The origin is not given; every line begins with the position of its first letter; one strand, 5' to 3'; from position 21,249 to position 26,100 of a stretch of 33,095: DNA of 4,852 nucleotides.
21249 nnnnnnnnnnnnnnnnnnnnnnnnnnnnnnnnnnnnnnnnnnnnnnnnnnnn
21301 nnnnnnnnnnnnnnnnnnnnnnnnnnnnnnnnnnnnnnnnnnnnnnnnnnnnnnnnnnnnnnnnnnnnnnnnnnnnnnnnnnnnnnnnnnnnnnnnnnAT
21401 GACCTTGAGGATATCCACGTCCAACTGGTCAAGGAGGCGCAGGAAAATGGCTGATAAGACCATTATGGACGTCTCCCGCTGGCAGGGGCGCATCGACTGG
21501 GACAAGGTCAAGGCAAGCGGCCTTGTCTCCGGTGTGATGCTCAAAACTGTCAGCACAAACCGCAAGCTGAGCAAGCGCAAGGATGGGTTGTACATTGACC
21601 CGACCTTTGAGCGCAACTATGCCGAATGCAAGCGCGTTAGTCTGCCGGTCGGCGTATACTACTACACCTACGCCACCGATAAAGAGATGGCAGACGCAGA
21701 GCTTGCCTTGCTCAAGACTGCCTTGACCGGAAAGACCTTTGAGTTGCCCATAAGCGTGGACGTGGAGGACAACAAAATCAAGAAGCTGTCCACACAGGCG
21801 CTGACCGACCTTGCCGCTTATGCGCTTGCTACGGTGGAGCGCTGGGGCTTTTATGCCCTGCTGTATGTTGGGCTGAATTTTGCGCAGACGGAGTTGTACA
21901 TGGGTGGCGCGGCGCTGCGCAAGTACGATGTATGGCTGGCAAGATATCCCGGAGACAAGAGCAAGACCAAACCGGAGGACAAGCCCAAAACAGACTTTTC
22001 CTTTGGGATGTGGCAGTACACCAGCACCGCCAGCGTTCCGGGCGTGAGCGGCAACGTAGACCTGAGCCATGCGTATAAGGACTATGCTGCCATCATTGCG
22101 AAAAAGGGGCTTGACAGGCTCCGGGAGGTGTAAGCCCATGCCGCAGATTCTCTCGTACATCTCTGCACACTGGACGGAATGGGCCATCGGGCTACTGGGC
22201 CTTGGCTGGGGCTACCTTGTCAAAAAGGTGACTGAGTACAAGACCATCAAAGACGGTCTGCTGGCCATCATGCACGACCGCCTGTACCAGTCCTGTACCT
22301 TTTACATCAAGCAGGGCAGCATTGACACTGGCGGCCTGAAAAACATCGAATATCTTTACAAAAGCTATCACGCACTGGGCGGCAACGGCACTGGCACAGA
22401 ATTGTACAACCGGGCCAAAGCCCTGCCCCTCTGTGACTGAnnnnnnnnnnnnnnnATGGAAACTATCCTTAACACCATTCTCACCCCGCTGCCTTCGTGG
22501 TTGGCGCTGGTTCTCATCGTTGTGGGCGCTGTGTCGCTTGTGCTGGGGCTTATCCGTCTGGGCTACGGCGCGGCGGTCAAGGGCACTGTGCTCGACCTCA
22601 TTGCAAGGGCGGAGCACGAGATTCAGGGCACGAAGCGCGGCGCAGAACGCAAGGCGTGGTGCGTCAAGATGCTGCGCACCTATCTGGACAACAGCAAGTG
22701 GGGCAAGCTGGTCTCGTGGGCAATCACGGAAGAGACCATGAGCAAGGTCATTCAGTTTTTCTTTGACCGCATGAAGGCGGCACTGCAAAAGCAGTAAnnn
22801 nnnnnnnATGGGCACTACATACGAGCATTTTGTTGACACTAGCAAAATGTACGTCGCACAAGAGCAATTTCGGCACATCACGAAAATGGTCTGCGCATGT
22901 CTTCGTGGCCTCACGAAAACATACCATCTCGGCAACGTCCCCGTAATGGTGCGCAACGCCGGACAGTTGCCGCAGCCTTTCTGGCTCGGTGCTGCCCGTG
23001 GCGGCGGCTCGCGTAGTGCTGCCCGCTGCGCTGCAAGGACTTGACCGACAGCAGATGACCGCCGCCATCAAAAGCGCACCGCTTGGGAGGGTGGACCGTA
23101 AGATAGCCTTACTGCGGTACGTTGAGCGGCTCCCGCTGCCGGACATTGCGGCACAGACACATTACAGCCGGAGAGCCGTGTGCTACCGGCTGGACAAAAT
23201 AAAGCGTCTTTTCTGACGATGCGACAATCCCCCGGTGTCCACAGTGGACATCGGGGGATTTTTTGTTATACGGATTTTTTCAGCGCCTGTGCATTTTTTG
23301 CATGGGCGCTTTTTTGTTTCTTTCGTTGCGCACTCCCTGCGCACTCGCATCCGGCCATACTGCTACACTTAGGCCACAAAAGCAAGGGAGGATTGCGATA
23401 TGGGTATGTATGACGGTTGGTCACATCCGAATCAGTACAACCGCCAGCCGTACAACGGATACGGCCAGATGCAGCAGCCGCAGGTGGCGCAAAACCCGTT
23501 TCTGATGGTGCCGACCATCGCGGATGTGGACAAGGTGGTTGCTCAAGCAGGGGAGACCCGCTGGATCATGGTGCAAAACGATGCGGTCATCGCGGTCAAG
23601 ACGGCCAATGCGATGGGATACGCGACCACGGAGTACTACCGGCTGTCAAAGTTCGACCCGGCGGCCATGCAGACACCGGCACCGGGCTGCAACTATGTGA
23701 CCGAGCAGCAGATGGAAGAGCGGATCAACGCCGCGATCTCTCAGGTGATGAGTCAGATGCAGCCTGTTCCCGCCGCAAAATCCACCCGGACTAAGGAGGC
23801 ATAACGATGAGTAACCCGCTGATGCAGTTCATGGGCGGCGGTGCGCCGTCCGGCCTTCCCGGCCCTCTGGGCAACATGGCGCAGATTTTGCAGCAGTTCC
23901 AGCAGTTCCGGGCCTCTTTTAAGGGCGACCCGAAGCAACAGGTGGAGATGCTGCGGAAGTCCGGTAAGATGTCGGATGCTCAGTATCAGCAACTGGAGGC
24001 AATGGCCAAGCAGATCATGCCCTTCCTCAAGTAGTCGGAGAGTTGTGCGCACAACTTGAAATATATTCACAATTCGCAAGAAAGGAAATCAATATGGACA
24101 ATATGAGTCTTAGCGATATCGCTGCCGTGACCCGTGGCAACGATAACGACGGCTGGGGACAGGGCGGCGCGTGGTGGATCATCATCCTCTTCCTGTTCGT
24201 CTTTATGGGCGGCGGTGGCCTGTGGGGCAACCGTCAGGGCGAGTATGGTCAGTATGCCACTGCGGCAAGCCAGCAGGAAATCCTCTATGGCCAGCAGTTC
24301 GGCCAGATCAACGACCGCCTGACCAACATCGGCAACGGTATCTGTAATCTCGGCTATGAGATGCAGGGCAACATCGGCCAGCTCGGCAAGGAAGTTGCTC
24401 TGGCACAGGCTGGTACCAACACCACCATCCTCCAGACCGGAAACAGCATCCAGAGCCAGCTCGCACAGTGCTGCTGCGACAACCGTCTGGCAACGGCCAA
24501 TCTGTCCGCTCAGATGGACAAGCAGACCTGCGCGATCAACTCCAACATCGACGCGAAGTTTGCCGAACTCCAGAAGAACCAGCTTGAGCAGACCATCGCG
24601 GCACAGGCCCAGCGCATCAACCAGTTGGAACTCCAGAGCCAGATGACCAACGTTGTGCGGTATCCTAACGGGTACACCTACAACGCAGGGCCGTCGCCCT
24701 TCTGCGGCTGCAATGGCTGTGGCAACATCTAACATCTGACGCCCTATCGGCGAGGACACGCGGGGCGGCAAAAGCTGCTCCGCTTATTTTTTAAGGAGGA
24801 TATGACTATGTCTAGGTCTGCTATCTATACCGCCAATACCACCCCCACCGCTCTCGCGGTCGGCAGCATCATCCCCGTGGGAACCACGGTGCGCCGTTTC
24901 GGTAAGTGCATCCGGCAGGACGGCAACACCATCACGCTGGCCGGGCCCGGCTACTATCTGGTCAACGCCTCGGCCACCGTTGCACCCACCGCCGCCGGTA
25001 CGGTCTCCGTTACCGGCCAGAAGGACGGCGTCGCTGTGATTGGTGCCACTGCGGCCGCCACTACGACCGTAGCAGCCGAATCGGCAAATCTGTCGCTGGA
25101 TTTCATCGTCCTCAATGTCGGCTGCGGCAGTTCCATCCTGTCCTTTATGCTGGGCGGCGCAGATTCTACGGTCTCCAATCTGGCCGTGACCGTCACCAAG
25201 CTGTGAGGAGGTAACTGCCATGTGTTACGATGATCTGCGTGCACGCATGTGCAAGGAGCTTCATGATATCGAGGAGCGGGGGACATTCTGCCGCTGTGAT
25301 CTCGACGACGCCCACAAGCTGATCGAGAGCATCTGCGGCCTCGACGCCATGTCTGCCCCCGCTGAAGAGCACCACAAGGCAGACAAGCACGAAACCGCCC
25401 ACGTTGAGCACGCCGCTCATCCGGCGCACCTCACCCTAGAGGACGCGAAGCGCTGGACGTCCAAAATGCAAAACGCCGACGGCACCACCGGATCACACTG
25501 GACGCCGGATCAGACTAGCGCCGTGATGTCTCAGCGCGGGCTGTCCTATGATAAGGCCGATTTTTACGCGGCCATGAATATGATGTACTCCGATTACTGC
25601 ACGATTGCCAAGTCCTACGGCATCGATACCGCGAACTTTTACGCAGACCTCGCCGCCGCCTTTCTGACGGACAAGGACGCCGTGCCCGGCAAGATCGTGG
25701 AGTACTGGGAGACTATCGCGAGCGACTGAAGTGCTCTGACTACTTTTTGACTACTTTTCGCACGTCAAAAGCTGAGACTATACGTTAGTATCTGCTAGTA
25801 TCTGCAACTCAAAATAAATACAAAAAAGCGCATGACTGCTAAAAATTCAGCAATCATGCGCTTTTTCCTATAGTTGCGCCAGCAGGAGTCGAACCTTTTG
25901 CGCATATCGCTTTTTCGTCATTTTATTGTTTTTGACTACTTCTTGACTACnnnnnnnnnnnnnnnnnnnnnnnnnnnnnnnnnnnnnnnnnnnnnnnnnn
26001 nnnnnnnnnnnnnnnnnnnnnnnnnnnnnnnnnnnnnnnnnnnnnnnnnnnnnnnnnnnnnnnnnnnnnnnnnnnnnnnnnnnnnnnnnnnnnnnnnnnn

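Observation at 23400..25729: Terminator-insulated five-gene cargo cassette of unknown function next to attP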

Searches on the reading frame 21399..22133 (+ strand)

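Call 4: search_protein_families(library=pfam, proteins=[window:21399-22133:+], max_evalue=1)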
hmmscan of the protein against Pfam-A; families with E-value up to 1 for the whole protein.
window:21399-22133:+ (244 aa): 1 family
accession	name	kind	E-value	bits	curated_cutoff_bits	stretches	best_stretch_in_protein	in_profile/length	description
PF01183.26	Glyco_hydro_25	-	3.6e-25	89.8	27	1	23-216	1-180/180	Glycosyl hydrolases family 25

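Call 5: search_protein_families(library=phrogs, proteins=[window:21399-22133:+], max_evalue=1)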
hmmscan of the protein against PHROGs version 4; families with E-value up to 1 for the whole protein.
window:21399-22133:+ (244 aa): 6 families
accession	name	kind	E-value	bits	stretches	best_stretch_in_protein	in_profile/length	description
phrog_291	-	lysis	5.6e-40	138.5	1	19-229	112-309/509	endolysin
phrog_6219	-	lysis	8e-28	98.9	1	20-237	2-198/326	endolysin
phrog_6745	-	lysis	3e-22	80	1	21-211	5-185/396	endolysin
phrog_3084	-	lysis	1.3e-09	38.6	1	22-223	161-351/468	endolysin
phrog_23704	-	unknown function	0.00083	20.7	1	112-223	14-114/134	-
phrog_7064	-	tail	0.061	13.3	1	75-135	254-314/365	tail protein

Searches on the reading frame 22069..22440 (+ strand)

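Call 4: search_protein_families(library=pfam, proteins=[window:22069-22440:+], max_evalue=1)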
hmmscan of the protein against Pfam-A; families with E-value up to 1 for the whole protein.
window:22069-22440:+ (123 aa): 0 families

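Call 5: search_protein_families(library=phrogs, proteins=[window:22069-22440:+], max_evalue=1)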
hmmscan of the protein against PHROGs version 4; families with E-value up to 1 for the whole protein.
window:22069-22440:+ (123 aa): 4 families
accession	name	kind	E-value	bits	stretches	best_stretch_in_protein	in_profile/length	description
phrog_4105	-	unknown function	5.9e-24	85.3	1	44-121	14-98/103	-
phrog_4257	-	unknown function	3.5e-15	57.4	1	54-121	66-133/138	-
phrog_17491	-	unknown function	0.21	12.6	1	35-82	33-81/147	-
phrog_6453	-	unknown function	0.33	12.5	1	88-117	64-93/100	-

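Call 11: search_protein_families(library=ncbifam, proteins=[window:22069-22440:+], max_evalue=1)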
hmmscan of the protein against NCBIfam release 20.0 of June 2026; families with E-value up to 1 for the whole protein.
window:22069-22440:+ (123 aa): 0 families

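Call 12: search_protein_families(library=padloc, proteins=[window:22069-22440:+], max_evalue=1)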
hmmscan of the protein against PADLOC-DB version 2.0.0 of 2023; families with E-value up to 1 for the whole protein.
window:22069-22440:+ (123 aa): 0 families

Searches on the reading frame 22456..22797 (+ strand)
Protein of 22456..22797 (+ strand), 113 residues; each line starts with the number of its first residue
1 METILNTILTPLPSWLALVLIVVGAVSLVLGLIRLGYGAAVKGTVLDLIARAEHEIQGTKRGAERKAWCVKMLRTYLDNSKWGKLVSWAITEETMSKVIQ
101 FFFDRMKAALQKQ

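Call 4: search_protein_families(library=pfam, proteins=[window:22456-22797:+], max_evalue=1)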
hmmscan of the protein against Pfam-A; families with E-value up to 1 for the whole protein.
window:22456-22797:+ (113 aa): 1 family
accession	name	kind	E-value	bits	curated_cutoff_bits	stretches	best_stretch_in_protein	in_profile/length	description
PF02656.20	DUF202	-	0.3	12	23.4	1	10-34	37-61/68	Domain of unknown function (DUF202)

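Call 5: search_protein_families(library=phrogs, proteins=[window:22456-22797:+], max_evalue=1)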
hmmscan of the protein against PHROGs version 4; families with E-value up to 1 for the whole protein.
window:22456-22797:+ (113 aa): 2 families
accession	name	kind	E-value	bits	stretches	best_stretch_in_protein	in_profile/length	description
phrog_15303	-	unknown function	1.5e-24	87.3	1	3-112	2-105/119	-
phrog_19144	-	unknown function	0.0041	18.2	1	56-80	18-39/54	-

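Call 11: search_protein_families(library=ncbifam, proteins=[window:22456-22797:+], max_evalue=1)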
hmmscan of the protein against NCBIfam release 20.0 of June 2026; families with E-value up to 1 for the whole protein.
window:22456-22797:+ (113 aa): 0 families

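Call 12: search_protein_families(library=padloc, proteins=[window:22456-22797:+], max_evalue=1)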
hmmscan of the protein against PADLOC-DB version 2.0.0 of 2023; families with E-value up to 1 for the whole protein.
window:22456-22797:+ (113 aa): 0 families

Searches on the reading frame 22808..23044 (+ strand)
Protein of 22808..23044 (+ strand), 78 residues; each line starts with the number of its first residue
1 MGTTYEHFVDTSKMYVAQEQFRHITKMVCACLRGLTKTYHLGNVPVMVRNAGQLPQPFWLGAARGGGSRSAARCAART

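Call 78: search_protein_families(library=pfam, proteins=[window:22808-23044:+], max_evalue=0.5)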
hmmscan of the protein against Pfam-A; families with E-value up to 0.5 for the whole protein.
window:22808-23044:+ (78 aa): 1 family
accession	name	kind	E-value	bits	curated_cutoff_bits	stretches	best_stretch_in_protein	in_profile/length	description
PF05163.17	DinB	-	0.2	12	23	1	38-58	132-152/165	DinB family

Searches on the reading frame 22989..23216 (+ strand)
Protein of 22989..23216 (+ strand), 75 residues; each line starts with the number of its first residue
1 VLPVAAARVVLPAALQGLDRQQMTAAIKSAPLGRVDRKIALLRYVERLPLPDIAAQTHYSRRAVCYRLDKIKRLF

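Call 4: search_protein_families(library=pfam, proteins=[window:22989-23216:+], max_evalue=1)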
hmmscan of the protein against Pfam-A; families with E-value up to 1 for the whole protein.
window:22989-23216:+ (75 aa): 6 families
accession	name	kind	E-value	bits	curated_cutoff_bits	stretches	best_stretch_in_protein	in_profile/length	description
PF08281.18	Sigma70_r4_2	-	0.00099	19.1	25.7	1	36-68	15-47/54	Sigma-70, region 4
PF13384.12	HTH_23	-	0.0036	17.5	24.6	1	35-65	4-35/50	Homeodomain-like domain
PF13556.12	HTH_30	-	0.0038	17.4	27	1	51-74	16-39/59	PucR C-terminal helix-turn-helix domain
PF13404.12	HTH_AsnC-type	-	0.04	14.2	27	1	36-70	5-40/42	AsnC-type helix-turn-helix domain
PF13518.12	HTH_28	-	0.053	14.1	25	1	37-69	2-33/52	Helix-turn-helix domain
PF04545.22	Sigma70_r4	-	0.066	13.2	24.1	1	37-68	10-41/50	Sigma-70, region 4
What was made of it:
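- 22989..23216 (+): sig: a small sigma-70-region-4/LuxR-GerE-like HTH protein. The ORF is 75 aa and the likely start is ATG 23055, which gives 54 aa. I infer it is the dedicated regulator of the A promoter. In Pfam, Sigma70_r4_2 scores E=1e-3, below the curated cut-off (call 4).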

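Call 5: search_protein_families(library=phrogs, proteins=[window:22989-23216:+], max_evalue=1)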
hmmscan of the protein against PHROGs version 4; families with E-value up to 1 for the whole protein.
window:22989-23216:+ (75 aa): 4 families
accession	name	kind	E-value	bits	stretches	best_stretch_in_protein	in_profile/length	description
phrog_36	-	transcription regulation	0.00031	21.4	1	34-69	142-177/220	transcriptional regulator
phrog_3512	-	transcription regulation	0.0073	17.5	1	23-71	57-105/130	sigma factor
phrog_248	-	transcription regulation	0.13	13.4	1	14-69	70-126/161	transcriptional activator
phrog_17233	-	unknown function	0.19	12.5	1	40-65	19-44/61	-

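Call 11: search_protein_families(library=ncbifam, proteins=[window:22989-23216:+], max_evalue=1)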
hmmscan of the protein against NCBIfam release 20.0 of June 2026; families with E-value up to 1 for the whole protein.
window:22989-23216:+ (75 aa): 6 families
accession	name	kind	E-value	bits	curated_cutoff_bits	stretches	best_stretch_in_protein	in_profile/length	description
TIGR02937.1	sigma70-ECF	superfamily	0.00077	19.1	42.9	1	21-72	109-158/165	sigma-70 family RNA polymerase sigma factor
NF009166.1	PRK12513.1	equivalog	0.0019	18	206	1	17-68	126-175/193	RNA polymerase sigma factor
TIGR02983.1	SigE-fam_strep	subfamily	0.0027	17.6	141.55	1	16-64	97-143/162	SigE family RNA polymerase sigma factor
TIGR02984.1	Sig-70_plancto1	subfamily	0.082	12.5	183.75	1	21-67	132-176/189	RNA polymerase sigma-70 factor, Planctomycetaceae-specific subfamily 1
TIGR02989.1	Sig-70_gvs1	subfamily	0.1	12.5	124.55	1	31-73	110-152/158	RNA polymerase sigma-70 factor, Rhodopirellula/Verrucomicrobium family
NF007222.0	PRK09640.1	equivalog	0.1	12.1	194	1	33-68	136-171/188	RNA polymerase sigma factor SigX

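Call 12: search_protein_families(library=padloc, proteins=[window:22989-23216:+], max_evalue=1)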
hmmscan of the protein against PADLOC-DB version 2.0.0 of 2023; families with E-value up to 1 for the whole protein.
window:22989-23216:+ (75 aa): 0 families

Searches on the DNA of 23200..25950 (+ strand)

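Call 10: search_dna_similar(query=window:23200-25950:+, collection=phages, mode=distant, max_rows=20)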
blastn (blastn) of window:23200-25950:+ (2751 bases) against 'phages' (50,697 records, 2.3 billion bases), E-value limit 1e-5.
Records with a match: 5; places in all: 5; records where one place covers at least 80% of the query: 0.
Best place of each record, by identity: 60-80% 5.
By first word of the organism name: Bacteriophage 5.
By host as written in the record: - 5.
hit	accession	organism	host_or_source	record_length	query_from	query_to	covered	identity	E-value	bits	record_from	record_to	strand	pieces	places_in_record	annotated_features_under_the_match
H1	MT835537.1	Bacteriophage sp.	human fecal samples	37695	955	1832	32%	67.7%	2e-85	324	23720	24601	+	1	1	record has no annotation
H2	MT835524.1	Bacteriophage sp.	human fecal samples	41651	1006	1531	19%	67.9%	1e-43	186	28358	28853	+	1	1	record has no annotation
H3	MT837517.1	Bacteriophage sp.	human fecal samples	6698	1540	1854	11%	71.4%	2e-34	155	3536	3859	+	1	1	record has no annotation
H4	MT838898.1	Bacteriophage sp.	human fecal samples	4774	1618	1835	8%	67.0%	6e-9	70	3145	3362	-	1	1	record has no annotation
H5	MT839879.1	Bacteriophage sp.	human fecal samples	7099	660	817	6%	70.9%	1e-11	79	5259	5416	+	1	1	record has no annotation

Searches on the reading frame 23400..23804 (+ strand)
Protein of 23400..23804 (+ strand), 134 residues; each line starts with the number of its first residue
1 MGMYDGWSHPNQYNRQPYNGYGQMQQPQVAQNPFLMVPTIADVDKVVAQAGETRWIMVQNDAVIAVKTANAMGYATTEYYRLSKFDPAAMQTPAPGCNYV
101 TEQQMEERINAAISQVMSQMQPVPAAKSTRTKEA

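Call 4: search_protein_families(library=pfam, proteins=[window:23400-23804:+], max_evalue=1)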
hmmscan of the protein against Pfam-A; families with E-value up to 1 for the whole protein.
window:23400-23804:+ (134 aa): 0 families

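Call 5: search_protein_families(library=phrogs, proteins=[window:23400-23804:+], max_evalue=1)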
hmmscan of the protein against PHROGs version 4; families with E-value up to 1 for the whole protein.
window:23400-23804:+ (134 aa): 2 families
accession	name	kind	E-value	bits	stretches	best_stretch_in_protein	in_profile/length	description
phrog_21718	-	unknown function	0.00063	20.7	1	12-130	31-154/159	-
phrog_2353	-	head and packaging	0.19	11.3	1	53-112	314-373/481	major head protein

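Call 11: search_protein_families(library=ncbifam, proteins=[window:23400-23804:+], max_evalue=1)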
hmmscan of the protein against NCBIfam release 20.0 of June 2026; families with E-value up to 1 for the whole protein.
window:23400-23804:+ (134 aa): 0 families

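Call 12: search_protein_families(library=padloc, proteins=[window:23400-23804:+], max_evalue=1)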
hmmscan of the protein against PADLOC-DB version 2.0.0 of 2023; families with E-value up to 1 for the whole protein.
window:23400-23804:+ (134 aa): 0 families

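Call 24: search_solved_structures(query=window:23400-23804:+, max_evalue=10)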
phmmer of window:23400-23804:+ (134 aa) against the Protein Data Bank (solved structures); distinct sequences matched with E-value up to 10: 0.

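Call 35: list_cluster_members(proteins=[window:23400-23804:+, window:23807-24034:+, window:24091-24732:+, window:24802-25206:+, window:25220-25729:+, window:22989-23216:+, window:22456-22797:+])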
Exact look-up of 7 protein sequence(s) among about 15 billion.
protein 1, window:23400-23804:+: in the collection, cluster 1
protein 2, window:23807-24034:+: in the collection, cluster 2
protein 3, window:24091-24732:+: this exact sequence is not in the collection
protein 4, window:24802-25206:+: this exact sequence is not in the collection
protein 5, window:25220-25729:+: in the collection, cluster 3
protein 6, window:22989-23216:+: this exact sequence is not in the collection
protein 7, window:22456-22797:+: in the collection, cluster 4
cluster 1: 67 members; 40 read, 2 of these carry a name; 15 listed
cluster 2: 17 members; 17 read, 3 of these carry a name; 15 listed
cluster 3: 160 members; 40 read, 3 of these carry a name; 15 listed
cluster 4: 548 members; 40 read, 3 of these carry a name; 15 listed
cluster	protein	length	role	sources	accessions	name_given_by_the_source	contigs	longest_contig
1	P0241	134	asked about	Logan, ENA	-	-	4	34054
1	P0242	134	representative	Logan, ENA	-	-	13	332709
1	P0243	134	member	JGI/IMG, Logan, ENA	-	hypothetical protein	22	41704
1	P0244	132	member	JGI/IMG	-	hypothetical protein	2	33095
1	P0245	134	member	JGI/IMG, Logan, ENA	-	-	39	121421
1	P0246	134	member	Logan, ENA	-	-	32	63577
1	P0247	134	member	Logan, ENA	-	-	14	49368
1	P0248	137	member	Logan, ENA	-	-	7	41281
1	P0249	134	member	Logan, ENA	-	-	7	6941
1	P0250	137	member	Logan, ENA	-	-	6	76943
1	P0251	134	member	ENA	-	-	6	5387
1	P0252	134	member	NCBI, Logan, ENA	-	-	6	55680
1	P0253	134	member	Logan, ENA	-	-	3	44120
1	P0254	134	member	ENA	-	-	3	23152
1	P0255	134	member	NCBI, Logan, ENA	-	-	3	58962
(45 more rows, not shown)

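Call 49: search_solved_structures(query=A2, max_evalue=10, show_alignments=2)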
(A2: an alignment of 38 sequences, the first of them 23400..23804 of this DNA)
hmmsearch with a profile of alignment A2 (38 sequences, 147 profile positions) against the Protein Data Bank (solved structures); distinct sequences matched with E-value up to 10: 6.
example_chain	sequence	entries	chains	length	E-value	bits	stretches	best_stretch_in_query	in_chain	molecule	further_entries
2mib_A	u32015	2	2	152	0.72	13.4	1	35-89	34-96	INTERLEUKIN-1 BETA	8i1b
3zmf_A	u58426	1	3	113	4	11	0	93-133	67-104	GENERAL CONTROL PROTEIN GCN4, PUTATIVE INNER MEMBRANE PROTEIN, GENERAL CONTROL PROTEIN GCN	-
7o92_A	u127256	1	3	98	4.1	10.9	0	98-133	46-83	hypothetical protein UY81_C0065G0003 residues 18-54 from Candidatus Giovannonibacteria bac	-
3t9j_A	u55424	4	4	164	5.5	10.5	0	90-142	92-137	Neutrophil-activating protein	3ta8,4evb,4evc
9had_C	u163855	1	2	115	8.5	9.9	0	99-137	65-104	DerF21_binder10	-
4evd_A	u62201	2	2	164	8.8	9.9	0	91-142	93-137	Neutrophil-activating protein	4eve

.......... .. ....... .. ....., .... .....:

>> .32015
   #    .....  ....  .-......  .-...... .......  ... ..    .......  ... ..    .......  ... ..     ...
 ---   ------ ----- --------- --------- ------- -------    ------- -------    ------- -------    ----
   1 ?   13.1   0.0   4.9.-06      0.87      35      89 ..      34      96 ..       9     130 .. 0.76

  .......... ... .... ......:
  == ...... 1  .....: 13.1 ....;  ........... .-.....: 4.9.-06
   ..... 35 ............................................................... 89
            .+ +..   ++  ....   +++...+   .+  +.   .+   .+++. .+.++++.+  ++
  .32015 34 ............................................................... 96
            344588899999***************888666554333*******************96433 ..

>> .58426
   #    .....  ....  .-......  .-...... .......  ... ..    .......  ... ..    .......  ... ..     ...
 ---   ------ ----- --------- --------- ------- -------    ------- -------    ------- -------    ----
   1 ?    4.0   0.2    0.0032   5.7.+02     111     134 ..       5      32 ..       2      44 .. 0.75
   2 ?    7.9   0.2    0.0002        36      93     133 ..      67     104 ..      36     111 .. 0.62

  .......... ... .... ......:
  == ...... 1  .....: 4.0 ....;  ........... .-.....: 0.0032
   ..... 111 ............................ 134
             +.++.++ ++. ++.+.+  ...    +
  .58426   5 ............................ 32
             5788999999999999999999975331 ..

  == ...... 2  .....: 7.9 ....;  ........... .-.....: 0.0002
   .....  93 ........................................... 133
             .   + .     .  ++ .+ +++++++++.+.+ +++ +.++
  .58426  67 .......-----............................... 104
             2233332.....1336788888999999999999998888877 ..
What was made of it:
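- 23400..23804 (+): A: a Q/N/Y/P-rich N-terminus, a small conserved beta domain and a C-terminal helix. It is the most variable member of the module. A profile search finds no PDB relative (call 49).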

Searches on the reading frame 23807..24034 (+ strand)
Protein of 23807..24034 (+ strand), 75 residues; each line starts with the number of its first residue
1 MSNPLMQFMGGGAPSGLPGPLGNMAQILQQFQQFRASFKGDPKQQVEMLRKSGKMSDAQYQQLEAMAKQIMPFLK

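Call 4: search_protein_families(library=pfam, proteins=[window:23807-24034:+], max_evalue=1)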
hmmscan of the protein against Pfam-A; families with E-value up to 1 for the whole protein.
window:23807-24034:+ (75 aa): 2 families
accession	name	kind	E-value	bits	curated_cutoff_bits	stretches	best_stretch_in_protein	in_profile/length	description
PF13972.11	TetR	-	0.042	14.1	25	1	22-70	49-96/144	Bacterial transcriptional repressor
PF22888.1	FIMAH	-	0.13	13.3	24.8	1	43-70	52-79/81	FIMAH domain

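Call 5: search_protein_families(library=phrogs, proteins=[window:23807-24034:+], max_evalue=1)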
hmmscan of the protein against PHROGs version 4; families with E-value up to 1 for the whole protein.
window:23807-24034:+ (75 aa): 3 families
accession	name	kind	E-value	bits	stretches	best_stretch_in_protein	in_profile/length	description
phrog_22984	-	unknown function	9e-13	49.5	1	1-72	1-63/74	-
phrog_7052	-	unknown function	0.15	13.2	1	29-54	38-63/69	-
phrog_3628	-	unknown function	0.18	12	1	28-73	62-105/257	-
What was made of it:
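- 23807..24034 (+): B: a 75-aa helical protein rich in Met, Gln and Phe (phrog_22984). Call 5 (E=9e-13).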

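Call 11: search_protein_families(library=ncbifam, proteins=[window:23807-24034:+], max_evalue=1)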
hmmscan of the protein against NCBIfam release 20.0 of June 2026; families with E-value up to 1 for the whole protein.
window:23807-24034:+ (75 aa): 1 family
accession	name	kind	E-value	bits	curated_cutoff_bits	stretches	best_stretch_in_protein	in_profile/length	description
TIGR04036.1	LLM_CE1758_fam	subfamily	0.1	11.4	479.1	1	21-74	279-331/355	CE1758 family FMN-dependent luciferase-like monooxygenase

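Call 12: search_protein_families(library=padloc, proteins=[window:23807-24034:+], max_evalue=1)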
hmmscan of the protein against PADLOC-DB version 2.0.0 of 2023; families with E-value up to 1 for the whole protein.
window:23807-24034:+ (75 aa): 0 families
